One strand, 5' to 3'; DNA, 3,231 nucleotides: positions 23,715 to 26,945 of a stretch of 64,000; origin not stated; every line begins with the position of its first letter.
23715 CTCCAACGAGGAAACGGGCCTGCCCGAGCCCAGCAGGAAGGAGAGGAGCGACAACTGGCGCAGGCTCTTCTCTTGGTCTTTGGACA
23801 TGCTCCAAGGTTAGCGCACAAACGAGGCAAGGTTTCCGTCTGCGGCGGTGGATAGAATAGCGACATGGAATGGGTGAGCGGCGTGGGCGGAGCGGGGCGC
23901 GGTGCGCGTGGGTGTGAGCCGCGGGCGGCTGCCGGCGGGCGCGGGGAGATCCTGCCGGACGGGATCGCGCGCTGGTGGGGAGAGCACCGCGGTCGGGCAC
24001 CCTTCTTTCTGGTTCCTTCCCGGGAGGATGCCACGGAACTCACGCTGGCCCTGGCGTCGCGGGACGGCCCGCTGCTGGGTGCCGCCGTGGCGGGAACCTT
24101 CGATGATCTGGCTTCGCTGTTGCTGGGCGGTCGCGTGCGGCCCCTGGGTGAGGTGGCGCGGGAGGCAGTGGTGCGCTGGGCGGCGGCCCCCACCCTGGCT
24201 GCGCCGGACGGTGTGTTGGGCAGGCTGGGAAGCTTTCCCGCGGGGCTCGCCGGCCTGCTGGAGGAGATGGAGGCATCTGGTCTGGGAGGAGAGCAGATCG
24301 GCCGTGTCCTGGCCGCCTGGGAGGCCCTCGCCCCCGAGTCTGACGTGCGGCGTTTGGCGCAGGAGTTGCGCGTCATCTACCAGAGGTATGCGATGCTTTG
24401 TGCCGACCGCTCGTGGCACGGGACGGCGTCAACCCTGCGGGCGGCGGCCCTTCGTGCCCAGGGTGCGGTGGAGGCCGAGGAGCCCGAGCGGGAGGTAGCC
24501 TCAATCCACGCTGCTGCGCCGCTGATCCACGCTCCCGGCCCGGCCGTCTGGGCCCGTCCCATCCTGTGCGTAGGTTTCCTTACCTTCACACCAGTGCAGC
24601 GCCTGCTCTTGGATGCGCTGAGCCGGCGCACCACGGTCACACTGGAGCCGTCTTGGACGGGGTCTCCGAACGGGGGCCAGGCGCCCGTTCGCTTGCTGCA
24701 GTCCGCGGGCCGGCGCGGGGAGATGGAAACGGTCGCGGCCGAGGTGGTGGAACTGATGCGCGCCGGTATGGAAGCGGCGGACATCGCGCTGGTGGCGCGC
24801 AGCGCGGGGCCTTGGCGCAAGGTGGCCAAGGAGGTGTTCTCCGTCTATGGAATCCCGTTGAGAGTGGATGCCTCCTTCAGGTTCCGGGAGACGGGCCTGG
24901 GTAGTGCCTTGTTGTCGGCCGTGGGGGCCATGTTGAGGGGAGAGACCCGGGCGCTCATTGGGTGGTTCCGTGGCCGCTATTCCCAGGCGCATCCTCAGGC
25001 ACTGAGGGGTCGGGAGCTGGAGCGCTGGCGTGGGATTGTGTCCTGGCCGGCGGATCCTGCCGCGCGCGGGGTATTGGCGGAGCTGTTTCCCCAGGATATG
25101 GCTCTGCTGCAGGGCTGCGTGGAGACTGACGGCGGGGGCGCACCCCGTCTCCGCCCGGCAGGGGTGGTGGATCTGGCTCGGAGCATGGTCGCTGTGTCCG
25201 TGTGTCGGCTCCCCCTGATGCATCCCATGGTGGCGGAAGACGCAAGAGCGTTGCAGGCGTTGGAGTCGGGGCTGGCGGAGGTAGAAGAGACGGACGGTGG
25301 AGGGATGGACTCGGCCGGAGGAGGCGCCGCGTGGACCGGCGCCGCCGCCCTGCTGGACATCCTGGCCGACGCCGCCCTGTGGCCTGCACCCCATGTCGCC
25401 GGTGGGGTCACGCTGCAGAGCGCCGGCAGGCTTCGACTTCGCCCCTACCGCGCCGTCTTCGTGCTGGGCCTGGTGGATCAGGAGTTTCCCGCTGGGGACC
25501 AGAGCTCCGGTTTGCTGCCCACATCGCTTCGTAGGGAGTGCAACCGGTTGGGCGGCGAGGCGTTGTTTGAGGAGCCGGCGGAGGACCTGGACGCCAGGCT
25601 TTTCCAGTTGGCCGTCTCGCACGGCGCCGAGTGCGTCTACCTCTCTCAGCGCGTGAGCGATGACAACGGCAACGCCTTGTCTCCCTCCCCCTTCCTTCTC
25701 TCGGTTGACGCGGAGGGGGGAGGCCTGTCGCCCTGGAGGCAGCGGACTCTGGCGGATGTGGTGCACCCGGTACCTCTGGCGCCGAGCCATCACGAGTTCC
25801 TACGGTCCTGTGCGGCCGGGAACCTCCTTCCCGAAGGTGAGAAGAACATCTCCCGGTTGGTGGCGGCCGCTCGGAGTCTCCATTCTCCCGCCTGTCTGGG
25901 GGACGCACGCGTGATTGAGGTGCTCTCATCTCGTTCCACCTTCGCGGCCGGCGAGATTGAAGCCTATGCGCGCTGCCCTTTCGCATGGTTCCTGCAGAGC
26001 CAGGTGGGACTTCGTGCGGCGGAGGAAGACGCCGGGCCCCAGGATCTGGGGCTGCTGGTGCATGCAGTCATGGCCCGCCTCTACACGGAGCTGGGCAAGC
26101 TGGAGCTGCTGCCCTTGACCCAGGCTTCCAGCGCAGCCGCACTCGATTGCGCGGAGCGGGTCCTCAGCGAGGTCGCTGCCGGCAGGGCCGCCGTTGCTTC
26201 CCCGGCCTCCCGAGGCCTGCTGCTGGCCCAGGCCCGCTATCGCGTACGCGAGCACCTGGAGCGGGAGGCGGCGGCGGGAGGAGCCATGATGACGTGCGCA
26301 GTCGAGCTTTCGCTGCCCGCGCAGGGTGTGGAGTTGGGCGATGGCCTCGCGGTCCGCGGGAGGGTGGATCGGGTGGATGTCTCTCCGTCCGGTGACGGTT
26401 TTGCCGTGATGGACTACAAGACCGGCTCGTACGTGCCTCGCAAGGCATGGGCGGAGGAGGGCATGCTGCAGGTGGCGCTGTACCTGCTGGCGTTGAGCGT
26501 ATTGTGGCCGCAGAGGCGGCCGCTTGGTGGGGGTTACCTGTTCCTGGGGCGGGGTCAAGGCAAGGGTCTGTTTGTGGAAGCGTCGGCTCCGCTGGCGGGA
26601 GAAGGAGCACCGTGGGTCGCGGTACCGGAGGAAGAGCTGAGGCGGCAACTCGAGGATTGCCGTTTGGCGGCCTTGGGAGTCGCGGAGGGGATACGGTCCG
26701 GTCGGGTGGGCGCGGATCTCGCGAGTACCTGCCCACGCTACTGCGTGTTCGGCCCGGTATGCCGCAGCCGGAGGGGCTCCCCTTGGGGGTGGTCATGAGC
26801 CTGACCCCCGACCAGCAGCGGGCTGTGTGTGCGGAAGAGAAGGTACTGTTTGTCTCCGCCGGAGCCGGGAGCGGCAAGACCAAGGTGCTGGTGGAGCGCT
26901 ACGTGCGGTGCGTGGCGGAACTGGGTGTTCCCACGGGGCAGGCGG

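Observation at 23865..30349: AddAB/AdnAB-like helicase-nuclease in which both subunits carry Fe-S-type cysteine motifs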

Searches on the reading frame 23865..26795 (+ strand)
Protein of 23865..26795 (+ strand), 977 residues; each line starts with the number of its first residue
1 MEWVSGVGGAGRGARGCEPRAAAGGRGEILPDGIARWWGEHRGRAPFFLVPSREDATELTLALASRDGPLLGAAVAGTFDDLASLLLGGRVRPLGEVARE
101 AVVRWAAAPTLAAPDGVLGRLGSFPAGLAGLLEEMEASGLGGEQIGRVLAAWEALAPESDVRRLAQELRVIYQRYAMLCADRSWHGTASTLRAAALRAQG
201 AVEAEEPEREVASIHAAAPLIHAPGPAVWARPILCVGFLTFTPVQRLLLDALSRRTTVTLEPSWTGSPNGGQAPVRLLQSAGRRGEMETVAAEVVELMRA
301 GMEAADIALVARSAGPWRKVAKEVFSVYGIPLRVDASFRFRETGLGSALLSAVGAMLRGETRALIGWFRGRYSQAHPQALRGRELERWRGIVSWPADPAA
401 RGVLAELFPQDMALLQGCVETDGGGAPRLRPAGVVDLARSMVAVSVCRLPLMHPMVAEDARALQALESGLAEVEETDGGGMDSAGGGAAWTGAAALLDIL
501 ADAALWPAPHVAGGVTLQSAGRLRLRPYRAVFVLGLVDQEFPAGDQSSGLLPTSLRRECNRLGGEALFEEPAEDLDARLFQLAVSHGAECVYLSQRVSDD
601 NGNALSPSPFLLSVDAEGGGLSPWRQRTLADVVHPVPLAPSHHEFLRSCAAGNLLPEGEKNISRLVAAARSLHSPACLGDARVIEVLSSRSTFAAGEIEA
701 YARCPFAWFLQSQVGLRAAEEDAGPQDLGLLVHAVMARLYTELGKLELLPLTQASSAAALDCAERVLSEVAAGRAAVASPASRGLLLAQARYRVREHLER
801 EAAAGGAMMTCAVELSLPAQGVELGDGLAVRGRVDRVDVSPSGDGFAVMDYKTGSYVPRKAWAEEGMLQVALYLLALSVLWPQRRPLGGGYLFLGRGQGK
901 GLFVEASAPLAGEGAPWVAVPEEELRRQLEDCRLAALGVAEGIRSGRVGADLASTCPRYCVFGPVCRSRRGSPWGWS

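Call 6: search_protein_families(library=pfam, proteins=[window:23865-26795:+], max_evalue=0.01)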
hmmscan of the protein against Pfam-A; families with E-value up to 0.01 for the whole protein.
window:23865-26795:+ (977 aa): 1 family
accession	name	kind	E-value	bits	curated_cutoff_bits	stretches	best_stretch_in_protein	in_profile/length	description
PF12705.13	PDDEXK_1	-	8.1e-35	121.4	22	1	693-967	2-247/247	PD-(D/E)XK nuclease superfamily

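Call 7: search_protein_families(library=ncbifam, proteins=[window:23865-26795:+], max_evalue=0.01)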
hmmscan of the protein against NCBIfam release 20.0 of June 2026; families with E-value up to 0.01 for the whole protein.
window:23865-26795:+ (977 aa): 3 families
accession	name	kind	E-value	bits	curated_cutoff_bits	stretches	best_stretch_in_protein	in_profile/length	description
TIGR03623.1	TIGR03623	subfamily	4.9e-18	64.7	299.6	1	698-876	605-783/876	probable DNA repair protein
TIGR02773.1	addB_Gpos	equivalog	2e-17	62.2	903.7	2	268-337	299-369/1159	helicase-exonuclease AddAB subunit AddB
TIGR02784.1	addA_alphas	equivalog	3.2e-06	25.8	860.75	1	810-885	1047-1122/1138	double-strand break repair helicase AddA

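Call 8: search_solved_structures(query=window:23865-26795:+, max_evalue=1, show_alignments=3)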
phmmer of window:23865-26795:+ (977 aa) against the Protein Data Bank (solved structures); distinct sequences matched with E-value up to 1: 1.
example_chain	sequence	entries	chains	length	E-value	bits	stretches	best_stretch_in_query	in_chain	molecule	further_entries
3u44_B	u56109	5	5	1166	5.9e-08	34.5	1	273-338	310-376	ATP-dependent helicase/deoxyribonuclease subunit B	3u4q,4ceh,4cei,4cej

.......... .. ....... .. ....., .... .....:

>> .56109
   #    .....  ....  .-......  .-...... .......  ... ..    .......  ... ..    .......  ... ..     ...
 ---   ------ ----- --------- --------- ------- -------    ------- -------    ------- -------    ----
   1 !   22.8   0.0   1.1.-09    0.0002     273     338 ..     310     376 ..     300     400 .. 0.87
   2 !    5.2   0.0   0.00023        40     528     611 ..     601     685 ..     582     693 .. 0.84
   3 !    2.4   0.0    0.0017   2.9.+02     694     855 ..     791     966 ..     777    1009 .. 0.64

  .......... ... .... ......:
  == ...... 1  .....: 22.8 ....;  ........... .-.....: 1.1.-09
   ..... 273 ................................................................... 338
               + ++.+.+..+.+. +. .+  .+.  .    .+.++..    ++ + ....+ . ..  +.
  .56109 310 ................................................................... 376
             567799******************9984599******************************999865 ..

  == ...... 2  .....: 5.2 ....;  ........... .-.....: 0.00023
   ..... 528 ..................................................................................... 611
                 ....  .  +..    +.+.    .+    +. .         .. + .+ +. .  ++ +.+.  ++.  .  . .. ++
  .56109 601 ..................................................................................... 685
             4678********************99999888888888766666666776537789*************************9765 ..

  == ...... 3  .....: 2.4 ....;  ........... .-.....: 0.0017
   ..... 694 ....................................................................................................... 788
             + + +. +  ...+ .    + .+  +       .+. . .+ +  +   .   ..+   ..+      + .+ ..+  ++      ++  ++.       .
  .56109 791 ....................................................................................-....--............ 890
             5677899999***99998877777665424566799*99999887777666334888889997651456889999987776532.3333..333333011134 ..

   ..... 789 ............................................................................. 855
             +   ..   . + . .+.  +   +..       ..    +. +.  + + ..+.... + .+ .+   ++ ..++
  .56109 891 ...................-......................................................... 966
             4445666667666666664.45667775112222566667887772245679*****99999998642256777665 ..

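Call 28: find_homologous_proteins(query=window:23865-26795:+, max_evalue=0.00001)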
Query window:23865-26795:+ (977 aa): 20 proteins with E <= 0.00001 among 8000 candidates.
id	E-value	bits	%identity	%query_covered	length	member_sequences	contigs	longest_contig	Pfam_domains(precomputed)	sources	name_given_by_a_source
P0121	0.0e+0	2145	100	100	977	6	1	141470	PF12705.14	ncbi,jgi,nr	ncbi:MAG: hypothetical protein GXX83_03880 [Gaiellales bacterium]|nr:hypothetical protein [Gaiellale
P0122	1.2e-39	154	28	47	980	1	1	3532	PF12705.14,PF13361.13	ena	-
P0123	5.5e-38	149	33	47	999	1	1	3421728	PF21445.4,PF12705.14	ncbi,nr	ncbi:hypothetical protein HJD18_04965 [Thermoleophilia bacterium SCSIO 60948]|nr:hypothetical protei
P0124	2.8e-37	146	31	71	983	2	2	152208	PF21445.4,PF12705.14,PF13361.13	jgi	jgi:ATP-dependent helicase/DNAse subunit B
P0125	1.1e-36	144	32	49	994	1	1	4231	PF12705.14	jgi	jgi:hypothetical protein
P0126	1.5e-36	144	28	95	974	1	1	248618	PF21445.4,PF12705.14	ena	-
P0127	2.4e-36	143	32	49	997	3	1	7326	PF21445.4,PF12705.14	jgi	-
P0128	8.1e-35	138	31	33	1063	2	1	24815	PF21445.4,PF12705.14,PF13361.13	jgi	jgi:RecB family exonuclease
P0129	9.2e-35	138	28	76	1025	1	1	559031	PF21445.4,PF12705.14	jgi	jgi:RecB family exonuclease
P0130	1.1e-33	135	27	95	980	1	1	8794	PF12705.14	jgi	jgi:ATP-dependent helicase/nuclease subunit B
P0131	8.0e-32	128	53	6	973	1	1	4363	PF12705.14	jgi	-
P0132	3.2e-29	120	50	6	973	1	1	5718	PF12705.14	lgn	-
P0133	7.9e-29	119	31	72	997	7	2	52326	PF21445.4,PF12705.14,PF13361.13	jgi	jgi:ATP-dependent helicase/DNAse subunit B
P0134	2.9e-23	100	28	71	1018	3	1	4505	PF12705.14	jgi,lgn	jgi:ATP-dependent helicase/DNAse subunit B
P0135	4.5e-23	99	31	8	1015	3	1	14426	PF12705.14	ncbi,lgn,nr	ncbi:MAG: hypothetical protein EDQ89_02890 [Acidobacteria bacterium]|nr:MAG: hypothetical protein ED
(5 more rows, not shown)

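Call 51: search_protein_families(library=padloc, proteins=[window:23865-26795:+], max_evalue=0.001)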
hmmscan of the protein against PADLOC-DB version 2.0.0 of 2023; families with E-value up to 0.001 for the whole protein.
window:23865-26795:+ (977 aa): 0 families

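Call 74: predict_structure(alignment_id=A2)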
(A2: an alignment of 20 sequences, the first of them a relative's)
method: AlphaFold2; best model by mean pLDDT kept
length: 977 residues; sequences in the alignment: 20
mean_pLDDT: 73.1   pTM: 0.69
mean pLDDT of the five models: 73.1, 71.8, 70.6, 69.4, 67.7
residues with pLDDT >= 90: 173; 70-90: 470; 50-70: 189; < 50: 145
segments of 3 or more residues with pLDDT < 50: 8-30, 181-226, 265-271, 479-488, 509-511, 546-548, 653-674, 718-722, 912-914, 952-955, 969-977
pLDDT, mean of each block of 10 residues (from residue 1): 58 27 32 74 78 72 63 60 63 75 84 78 73 77 84 90 90 80 39 35 33 38 52 78 71 79 48 79 90 88 90 88 82 82 91 86 80 66 55 59 80 88 76 89 80 76 86 65 43 79 69 78 77 91 63 84 80 73 84 89 85 68 67 57 56 41 39 56 85 91 83 59 67 91 91 90 92 65 77 87 79 91 92 92 91 63 83 96 92 71 74 63 93 93 81 51 54 33
secondary structure, 60 per line:
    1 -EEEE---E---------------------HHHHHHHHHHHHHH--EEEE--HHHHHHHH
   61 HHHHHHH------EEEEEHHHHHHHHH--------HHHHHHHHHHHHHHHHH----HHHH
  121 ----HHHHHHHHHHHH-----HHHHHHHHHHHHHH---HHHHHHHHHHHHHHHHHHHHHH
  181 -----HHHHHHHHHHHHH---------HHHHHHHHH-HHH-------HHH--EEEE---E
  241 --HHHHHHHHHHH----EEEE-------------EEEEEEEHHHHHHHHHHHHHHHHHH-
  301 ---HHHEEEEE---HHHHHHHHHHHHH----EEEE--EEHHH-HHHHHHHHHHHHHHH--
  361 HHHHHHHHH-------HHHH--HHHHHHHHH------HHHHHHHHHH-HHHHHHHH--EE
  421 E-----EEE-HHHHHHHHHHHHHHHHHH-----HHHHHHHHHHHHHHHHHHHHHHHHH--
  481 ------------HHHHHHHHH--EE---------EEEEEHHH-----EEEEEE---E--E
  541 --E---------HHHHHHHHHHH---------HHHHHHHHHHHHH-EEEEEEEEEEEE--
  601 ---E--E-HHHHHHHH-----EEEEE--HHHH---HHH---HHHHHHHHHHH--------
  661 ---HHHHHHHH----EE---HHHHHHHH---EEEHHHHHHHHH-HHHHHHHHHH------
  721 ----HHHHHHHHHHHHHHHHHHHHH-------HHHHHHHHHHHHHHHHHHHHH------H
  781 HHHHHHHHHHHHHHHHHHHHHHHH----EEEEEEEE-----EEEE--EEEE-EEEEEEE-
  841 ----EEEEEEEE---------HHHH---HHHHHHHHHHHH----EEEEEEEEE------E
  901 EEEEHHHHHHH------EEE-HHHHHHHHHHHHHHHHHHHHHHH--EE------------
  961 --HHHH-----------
elements in order (helices of 4 or more, strands of 3 or more residues): E2-5 H31-44 E47-50 H53-67 E74-78 H79-87 H96-112 H117-120 H125-136 H142-155 H159-180 H186-198 H208-216 E233-236 H243-253 E258-261 E275-281 H282-299 E307-311 H315-327 E332-335 H344-358 H361-369 H377-380 H383-391 H398-407 H409-416 E419-421 E427-429 H431-448 H454-478 H493-501 E515-519 E528-533 H553-563 H573-585 E587-598 H609-616 E622-626 H629-632 H642-652 H664-671 H681-688 E692-694 H695-703 H705-714 H725-745 H753-773 H780-804 E809-816 E822-825 E828-831 E833-839 E845-852 H862-865 H869-880 E885-893 E900-904 H905-911 E918-920 H922-944 H963-966

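Call 78: fold_search(model_id=the predicted structure, library=pdb)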
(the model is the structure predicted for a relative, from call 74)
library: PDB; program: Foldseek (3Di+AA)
matches with E <= 10: 256; with E <= 0.001: 55
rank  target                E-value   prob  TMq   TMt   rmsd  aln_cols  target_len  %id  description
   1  3u44_B                6.2e-30  1.00  0.46  0.40  24.6      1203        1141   17  Crystal structure of AddAB-DNA complex (released 2012-03-21)
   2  4cei_B                3.2e-29  1.00  0.46  0.40  24.9      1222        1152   16  Crystal structure of ADPNP-bound AddAB with a forked DNA substrate (released 2014-03-12)
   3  3u4q_B                4.2e-29  1.00  0.46  0.41  25.0      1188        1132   17  Structure of AddAB-DNA complex at 2.8 angstroms (released 2012-03-21)
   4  4ceh_B                3.2e-28  1.00  0.46  0.40  24.9      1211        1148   16  Crystal structure of AddAB with a forked DNA substrate (released 2014-03-12)
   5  4cej_B                4.6e-28  1.00  0.47  0.41  24.6      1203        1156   16  Crystal structure of AddAB-DNA-ADPNP complex at 3 Angstrom resolution (released 2014-03-12)
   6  7sjr_A                1.2e-20  1.00  0.34  0.36  26.8      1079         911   17  Cryo-EM structure of AdnA-AdnB(W325A) in complex with DNA and AMPPNP (released 2021-12-22)
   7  6ppj_A                2.4e-18  1.00  0.35  0.37  26.9      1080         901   16  Cryo-EM structure of AdnA(D934A)-AdnB(D1014A) in complex with AMPPNP (released 2019-11-20)
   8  9np6_A                6.6e-17  1.00  0.33  0.36  27.0      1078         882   15  Cryo-EM structure of AdnA(D934A)-AdnB(D1014A) in complex with AMPPNP and blunt end DNA (released 2025-03-19)
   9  6ppr_A                8.4e-17  1.00  0.30  0.34  26.6      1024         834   17  Cryo-EM structure of AdnA(D934A)-AdnB(D1014A) in complex with AMPPNP and DNA (released 2019-11-20)
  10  8b1t_C                7.9e-16  1.00  0.41  0.37  23.1      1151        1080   14  RecBCD-DNA in complex with the phage protein Abc2 (released 2022-12-28)
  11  1w36_F                1.6e-14  1.00  0.39  0.36  22.6      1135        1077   12  RecBCD:DNA complex (released 2004-11-04)
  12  1w36_C                4.5e-14  1.00  0.38  0.34  23.0      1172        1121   12  RecBCD:DNA complex (released 2004-11-04)
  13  4cej_A                6.2e-14  1.00  0.32  0.27  25.5      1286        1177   12  Crystal structure of AddAB-DNA-ADPNP complex at 3 Angstrom resolution (released 2014-03-12)
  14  4cei_A                6.8e-14  1.00  0.30  0.26  25.1      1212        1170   13  Crystal structure of ADPNP-bound AddAB with a forked DNA substrate (released 2014-03-12)
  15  4ceh_A                1.8e-13  1.00  0.34  0.30  24.2      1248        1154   14  Crystal structure of AddAB with a forked DNA substrate (released 2014-03-12)
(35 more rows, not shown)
